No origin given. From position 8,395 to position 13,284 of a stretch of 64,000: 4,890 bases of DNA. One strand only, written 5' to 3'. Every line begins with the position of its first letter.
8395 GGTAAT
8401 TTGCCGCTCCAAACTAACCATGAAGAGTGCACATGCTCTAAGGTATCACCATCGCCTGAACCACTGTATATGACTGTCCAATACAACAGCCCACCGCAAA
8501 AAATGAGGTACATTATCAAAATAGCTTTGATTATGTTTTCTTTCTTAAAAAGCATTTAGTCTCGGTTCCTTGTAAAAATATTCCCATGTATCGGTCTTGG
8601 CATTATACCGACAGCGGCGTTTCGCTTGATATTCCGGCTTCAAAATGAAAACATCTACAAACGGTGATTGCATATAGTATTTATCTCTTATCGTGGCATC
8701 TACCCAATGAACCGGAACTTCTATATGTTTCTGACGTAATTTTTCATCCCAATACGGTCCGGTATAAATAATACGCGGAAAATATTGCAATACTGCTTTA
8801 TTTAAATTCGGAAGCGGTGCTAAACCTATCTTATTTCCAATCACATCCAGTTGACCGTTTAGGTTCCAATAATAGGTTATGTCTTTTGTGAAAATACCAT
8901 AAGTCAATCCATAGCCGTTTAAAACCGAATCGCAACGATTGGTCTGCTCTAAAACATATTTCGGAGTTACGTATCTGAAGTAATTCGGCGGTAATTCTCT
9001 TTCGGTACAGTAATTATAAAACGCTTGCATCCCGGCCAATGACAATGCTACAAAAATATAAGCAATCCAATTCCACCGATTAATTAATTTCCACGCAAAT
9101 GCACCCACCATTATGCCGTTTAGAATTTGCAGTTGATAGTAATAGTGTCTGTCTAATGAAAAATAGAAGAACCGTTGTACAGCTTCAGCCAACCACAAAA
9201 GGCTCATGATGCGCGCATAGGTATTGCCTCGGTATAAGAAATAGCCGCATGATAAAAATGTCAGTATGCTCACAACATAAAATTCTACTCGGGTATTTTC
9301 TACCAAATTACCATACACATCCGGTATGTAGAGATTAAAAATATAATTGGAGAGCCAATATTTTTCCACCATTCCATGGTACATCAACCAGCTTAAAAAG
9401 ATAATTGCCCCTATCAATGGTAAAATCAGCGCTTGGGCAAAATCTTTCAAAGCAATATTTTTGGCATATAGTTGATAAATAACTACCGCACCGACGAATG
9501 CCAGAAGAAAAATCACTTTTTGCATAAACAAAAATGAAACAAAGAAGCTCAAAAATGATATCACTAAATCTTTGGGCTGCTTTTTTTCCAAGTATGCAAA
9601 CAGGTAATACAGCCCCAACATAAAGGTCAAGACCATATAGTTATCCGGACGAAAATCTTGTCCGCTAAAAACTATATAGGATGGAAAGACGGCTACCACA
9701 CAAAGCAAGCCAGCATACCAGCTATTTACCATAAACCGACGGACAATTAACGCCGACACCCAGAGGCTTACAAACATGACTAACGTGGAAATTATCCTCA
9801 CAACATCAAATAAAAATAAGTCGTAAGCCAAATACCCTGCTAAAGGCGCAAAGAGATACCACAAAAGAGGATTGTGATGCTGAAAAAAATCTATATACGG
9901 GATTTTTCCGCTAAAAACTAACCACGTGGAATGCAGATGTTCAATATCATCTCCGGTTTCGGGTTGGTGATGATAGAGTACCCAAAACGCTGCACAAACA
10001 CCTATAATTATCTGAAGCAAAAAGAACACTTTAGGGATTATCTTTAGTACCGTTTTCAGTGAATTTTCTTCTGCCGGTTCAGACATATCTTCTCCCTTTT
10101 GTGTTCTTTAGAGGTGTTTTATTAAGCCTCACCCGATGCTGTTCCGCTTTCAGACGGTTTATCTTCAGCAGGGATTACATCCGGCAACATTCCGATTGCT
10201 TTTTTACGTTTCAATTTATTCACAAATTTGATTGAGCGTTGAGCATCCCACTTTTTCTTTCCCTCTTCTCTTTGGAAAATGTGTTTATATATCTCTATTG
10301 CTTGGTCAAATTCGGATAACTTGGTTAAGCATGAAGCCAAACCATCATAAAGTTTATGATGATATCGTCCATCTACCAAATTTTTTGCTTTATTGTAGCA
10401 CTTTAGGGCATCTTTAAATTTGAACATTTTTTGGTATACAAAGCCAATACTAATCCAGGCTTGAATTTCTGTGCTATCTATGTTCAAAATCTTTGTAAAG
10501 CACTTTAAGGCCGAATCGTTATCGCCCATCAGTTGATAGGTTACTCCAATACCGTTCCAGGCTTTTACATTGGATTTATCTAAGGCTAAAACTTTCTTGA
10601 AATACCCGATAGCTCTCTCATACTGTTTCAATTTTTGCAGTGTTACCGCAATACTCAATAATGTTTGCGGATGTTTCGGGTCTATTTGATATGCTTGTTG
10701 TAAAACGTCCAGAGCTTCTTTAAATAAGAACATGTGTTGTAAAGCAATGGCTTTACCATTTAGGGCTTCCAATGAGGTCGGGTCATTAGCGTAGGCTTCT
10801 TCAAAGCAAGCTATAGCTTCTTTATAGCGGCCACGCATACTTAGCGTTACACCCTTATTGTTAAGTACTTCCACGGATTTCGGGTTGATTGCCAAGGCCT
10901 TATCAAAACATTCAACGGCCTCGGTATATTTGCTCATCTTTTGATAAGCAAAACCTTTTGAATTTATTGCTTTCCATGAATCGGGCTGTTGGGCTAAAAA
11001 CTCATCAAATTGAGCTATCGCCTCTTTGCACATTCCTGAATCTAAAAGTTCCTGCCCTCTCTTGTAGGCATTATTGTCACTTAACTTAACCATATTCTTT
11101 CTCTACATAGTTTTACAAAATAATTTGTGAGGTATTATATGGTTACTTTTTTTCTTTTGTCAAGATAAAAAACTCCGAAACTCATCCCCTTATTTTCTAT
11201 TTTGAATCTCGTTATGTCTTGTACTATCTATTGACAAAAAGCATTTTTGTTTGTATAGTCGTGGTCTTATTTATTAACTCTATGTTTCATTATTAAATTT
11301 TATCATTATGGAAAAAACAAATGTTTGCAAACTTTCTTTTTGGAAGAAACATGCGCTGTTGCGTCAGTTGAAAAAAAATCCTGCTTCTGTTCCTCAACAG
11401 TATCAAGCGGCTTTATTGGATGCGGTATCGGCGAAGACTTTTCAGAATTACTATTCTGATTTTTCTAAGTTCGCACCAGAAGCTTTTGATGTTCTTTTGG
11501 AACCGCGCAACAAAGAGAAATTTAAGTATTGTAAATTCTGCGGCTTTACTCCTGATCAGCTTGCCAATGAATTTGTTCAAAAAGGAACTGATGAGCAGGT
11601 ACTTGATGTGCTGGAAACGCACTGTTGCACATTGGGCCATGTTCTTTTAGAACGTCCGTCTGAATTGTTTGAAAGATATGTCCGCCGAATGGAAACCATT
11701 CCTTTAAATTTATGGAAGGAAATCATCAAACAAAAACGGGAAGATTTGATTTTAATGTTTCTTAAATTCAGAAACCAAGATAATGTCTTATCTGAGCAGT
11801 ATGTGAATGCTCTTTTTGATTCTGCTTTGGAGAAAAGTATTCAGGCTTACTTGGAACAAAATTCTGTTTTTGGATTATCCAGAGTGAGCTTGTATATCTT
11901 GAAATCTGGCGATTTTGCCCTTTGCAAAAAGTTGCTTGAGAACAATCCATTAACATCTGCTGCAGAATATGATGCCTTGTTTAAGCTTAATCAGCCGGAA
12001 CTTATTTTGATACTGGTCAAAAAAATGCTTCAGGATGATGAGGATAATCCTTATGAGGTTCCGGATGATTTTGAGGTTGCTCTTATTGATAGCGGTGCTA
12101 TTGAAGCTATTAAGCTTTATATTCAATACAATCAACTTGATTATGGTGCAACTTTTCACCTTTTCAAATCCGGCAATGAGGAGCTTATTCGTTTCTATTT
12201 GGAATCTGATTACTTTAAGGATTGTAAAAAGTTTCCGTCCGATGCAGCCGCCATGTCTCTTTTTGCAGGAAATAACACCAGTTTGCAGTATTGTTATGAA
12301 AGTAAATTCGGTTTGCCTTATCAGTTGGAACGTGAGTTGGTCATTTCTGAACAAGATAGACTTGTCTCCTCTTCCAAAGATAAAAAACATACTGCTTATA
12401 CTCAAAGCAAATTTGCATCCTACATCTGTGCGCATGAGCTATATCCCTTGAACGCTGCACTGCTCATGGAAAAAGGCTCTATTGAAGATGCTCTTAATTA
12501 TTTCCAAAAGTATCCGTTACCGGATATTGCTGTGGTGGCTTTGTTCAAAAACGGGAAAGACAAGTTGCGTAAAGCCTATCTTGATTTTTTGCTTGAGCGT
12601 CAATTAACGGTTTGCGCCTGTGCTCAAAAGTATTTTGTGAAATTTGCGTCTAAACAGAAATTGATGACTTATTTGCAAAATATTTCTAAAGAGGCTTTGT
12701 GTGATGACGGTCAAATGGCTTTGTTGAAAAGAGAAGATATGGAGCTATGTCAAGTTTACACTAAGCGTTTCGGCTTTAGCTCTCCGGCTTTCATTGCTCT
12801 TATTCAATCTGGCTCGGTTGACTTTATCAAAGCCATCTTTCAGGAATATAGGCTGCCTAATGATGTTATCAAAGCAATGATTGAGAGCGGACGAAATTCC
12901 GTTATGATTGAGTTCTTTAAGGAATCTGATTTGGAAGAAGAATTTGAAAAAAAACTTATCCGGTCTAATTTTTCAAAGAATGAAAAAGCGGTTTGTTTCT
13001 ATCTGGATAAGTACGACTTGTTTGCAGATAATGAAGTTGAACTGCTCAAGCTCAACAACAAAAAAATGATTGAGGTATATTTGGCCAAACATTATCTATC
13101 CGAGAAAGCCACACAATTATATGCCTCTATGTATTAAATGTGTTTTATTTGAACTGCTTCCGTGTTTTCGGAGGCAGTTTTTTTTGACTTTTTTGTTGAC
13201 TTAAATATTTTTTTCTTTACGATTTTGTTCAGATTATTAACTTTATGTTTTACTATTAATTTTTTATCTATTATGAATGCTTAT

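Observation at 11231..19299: Five-gene cluster of an unclassified ~26-31-residue helical-repeat protein family, each gene a self-contained transcription unit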

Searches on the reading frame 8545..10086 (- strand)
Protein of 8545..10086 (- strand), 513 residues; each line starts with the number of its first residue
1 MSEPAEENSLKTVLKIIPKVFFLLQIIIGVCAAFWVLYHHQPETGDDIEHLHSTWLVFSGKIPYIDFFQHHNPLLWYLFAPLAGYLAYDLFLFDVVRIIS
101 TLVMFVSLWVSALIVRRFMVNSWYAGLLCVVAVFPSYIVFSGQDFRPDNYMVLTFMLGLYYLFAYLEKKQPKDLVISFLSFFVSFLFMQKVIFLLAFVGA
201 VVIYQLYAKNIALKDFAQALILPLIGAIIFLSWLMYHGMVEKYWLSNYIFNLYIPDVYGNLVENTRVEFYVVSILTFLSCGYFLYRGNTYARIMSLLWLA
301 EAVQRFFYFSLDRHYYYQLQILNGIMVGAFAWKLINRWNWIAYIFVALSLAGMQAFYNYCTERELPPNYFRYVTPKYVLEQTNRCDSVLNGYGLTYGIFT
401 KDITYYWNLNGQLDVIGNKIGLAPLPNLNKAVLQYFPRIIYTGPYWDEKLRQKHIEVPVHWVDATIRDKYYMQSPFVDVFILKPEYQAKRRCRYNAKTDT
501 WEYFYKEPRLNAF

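Call 3: search_protein_families(library=pfam, proteins=[window:8545-10086:-], max_evalue=1)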
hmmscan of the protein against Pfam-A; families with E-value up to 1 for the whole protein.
window:8545-10086:- (513 aa): 1 family
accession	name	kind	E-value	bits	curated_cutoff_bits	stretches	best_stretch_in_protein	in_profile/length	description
PF13231.12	PMT_2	-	3.1e-06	27.9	26.1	1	94-235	22-159/160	Dolichyl-phosphate-mannose-protein mannosyltransferase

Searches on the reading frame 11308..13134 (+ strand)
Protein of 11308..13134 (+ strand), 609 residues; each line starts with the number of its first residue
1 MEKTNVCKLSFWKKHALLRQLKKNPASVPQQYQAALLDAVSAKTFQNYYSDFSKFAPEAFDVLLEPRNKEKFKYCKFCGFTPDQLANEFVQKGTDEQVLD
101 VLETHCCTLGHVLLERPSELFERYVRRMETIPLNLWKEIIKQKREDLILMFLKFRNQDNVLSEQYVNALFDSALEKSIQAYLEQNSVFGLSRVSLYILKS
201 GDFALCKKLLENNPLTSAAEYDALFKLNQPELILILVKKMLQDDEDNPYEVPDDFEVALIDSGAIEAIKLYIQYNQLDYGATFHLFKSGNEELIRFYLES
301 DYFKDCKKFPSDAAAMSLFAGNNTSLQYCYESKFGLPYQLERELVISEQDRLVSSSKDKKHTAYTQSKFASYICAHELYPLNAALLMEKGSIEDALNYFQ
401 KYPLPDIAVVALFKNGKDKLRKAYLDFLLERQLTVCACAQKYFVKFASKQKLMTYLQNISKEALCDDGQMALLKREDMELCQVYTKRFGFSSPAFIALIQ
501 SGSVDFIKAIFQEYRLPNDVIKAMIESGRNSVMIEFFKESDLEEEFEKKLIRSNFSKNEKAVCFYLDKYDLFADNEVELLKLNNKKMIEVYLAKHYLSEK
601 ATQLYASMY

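Call 3: search_protein_families(library=pfam, proteins=[window:11308-13134:+], max_evalue=1)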
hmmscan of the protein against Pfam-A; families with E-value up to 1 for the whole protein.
window:11308-13134:+ (609 aa): 4 families
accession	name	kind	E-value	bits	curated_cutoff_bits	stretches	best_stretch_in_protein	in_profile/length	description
PF25431.1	zf-C17orf113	-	0.095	13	29.5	1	68-112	10-53/63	C17orf113 probable zinc finger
PF16798.10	DUF5069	-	0.12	12.9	27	1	74-106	45-77/133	Domain of unknown function (DUF5069)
PF08459.17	UvrC_RNaseH_dom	-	0.13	12.6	22.3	1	389-463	88-154/159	UvrC RNAse H endonuclease domain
PF04615.18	Utp14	-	0.16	11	30.2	1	133-187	98-155/731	Utp14 protein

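Call 4: search_protein_families(library=ncbifam, proteins=[window:11308-13134:+], max_evalue=1)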
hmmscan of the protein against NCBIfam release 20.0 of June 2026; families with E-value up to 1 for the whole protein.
window:11308-13134:+ (609 aa): 1 family
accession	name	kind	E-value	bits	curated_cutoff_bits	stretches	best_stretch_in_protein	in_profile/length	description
NF000256.1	MsrSA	exception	0.0072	14.9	1100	1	314-396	176-257/488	ABC-F type ribosomal protection protein Msr(A)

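Call 50: search_protein_families(library=padloc, proteins=[window:11308-13134:+], max_evalue=1)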
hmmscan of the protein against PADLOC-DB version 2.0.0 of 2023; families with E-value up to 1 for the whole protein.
window:11308-13134:+ (609 aa): 1 family
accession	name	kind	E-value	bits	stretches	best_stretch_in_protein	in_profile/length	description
PDLC05070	PDC-S70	-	0.038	12.1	1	492-540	10-57/161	-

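Call 51: search_protein_families(library=phrogs, proteins=[window:11308-13134:+], max_evalue=1)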
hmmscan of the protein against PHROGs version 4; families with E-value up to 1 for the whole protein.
window:11308-13134:+ (609 aa): 2 families
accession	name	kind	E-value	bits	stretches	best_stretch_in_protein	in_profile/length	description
phrog_11425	-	unknown function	0.029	15.3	1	123-178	19-73/76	-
phrog_7346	-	unknown function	0.16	12.9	0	266-288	38-60/66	-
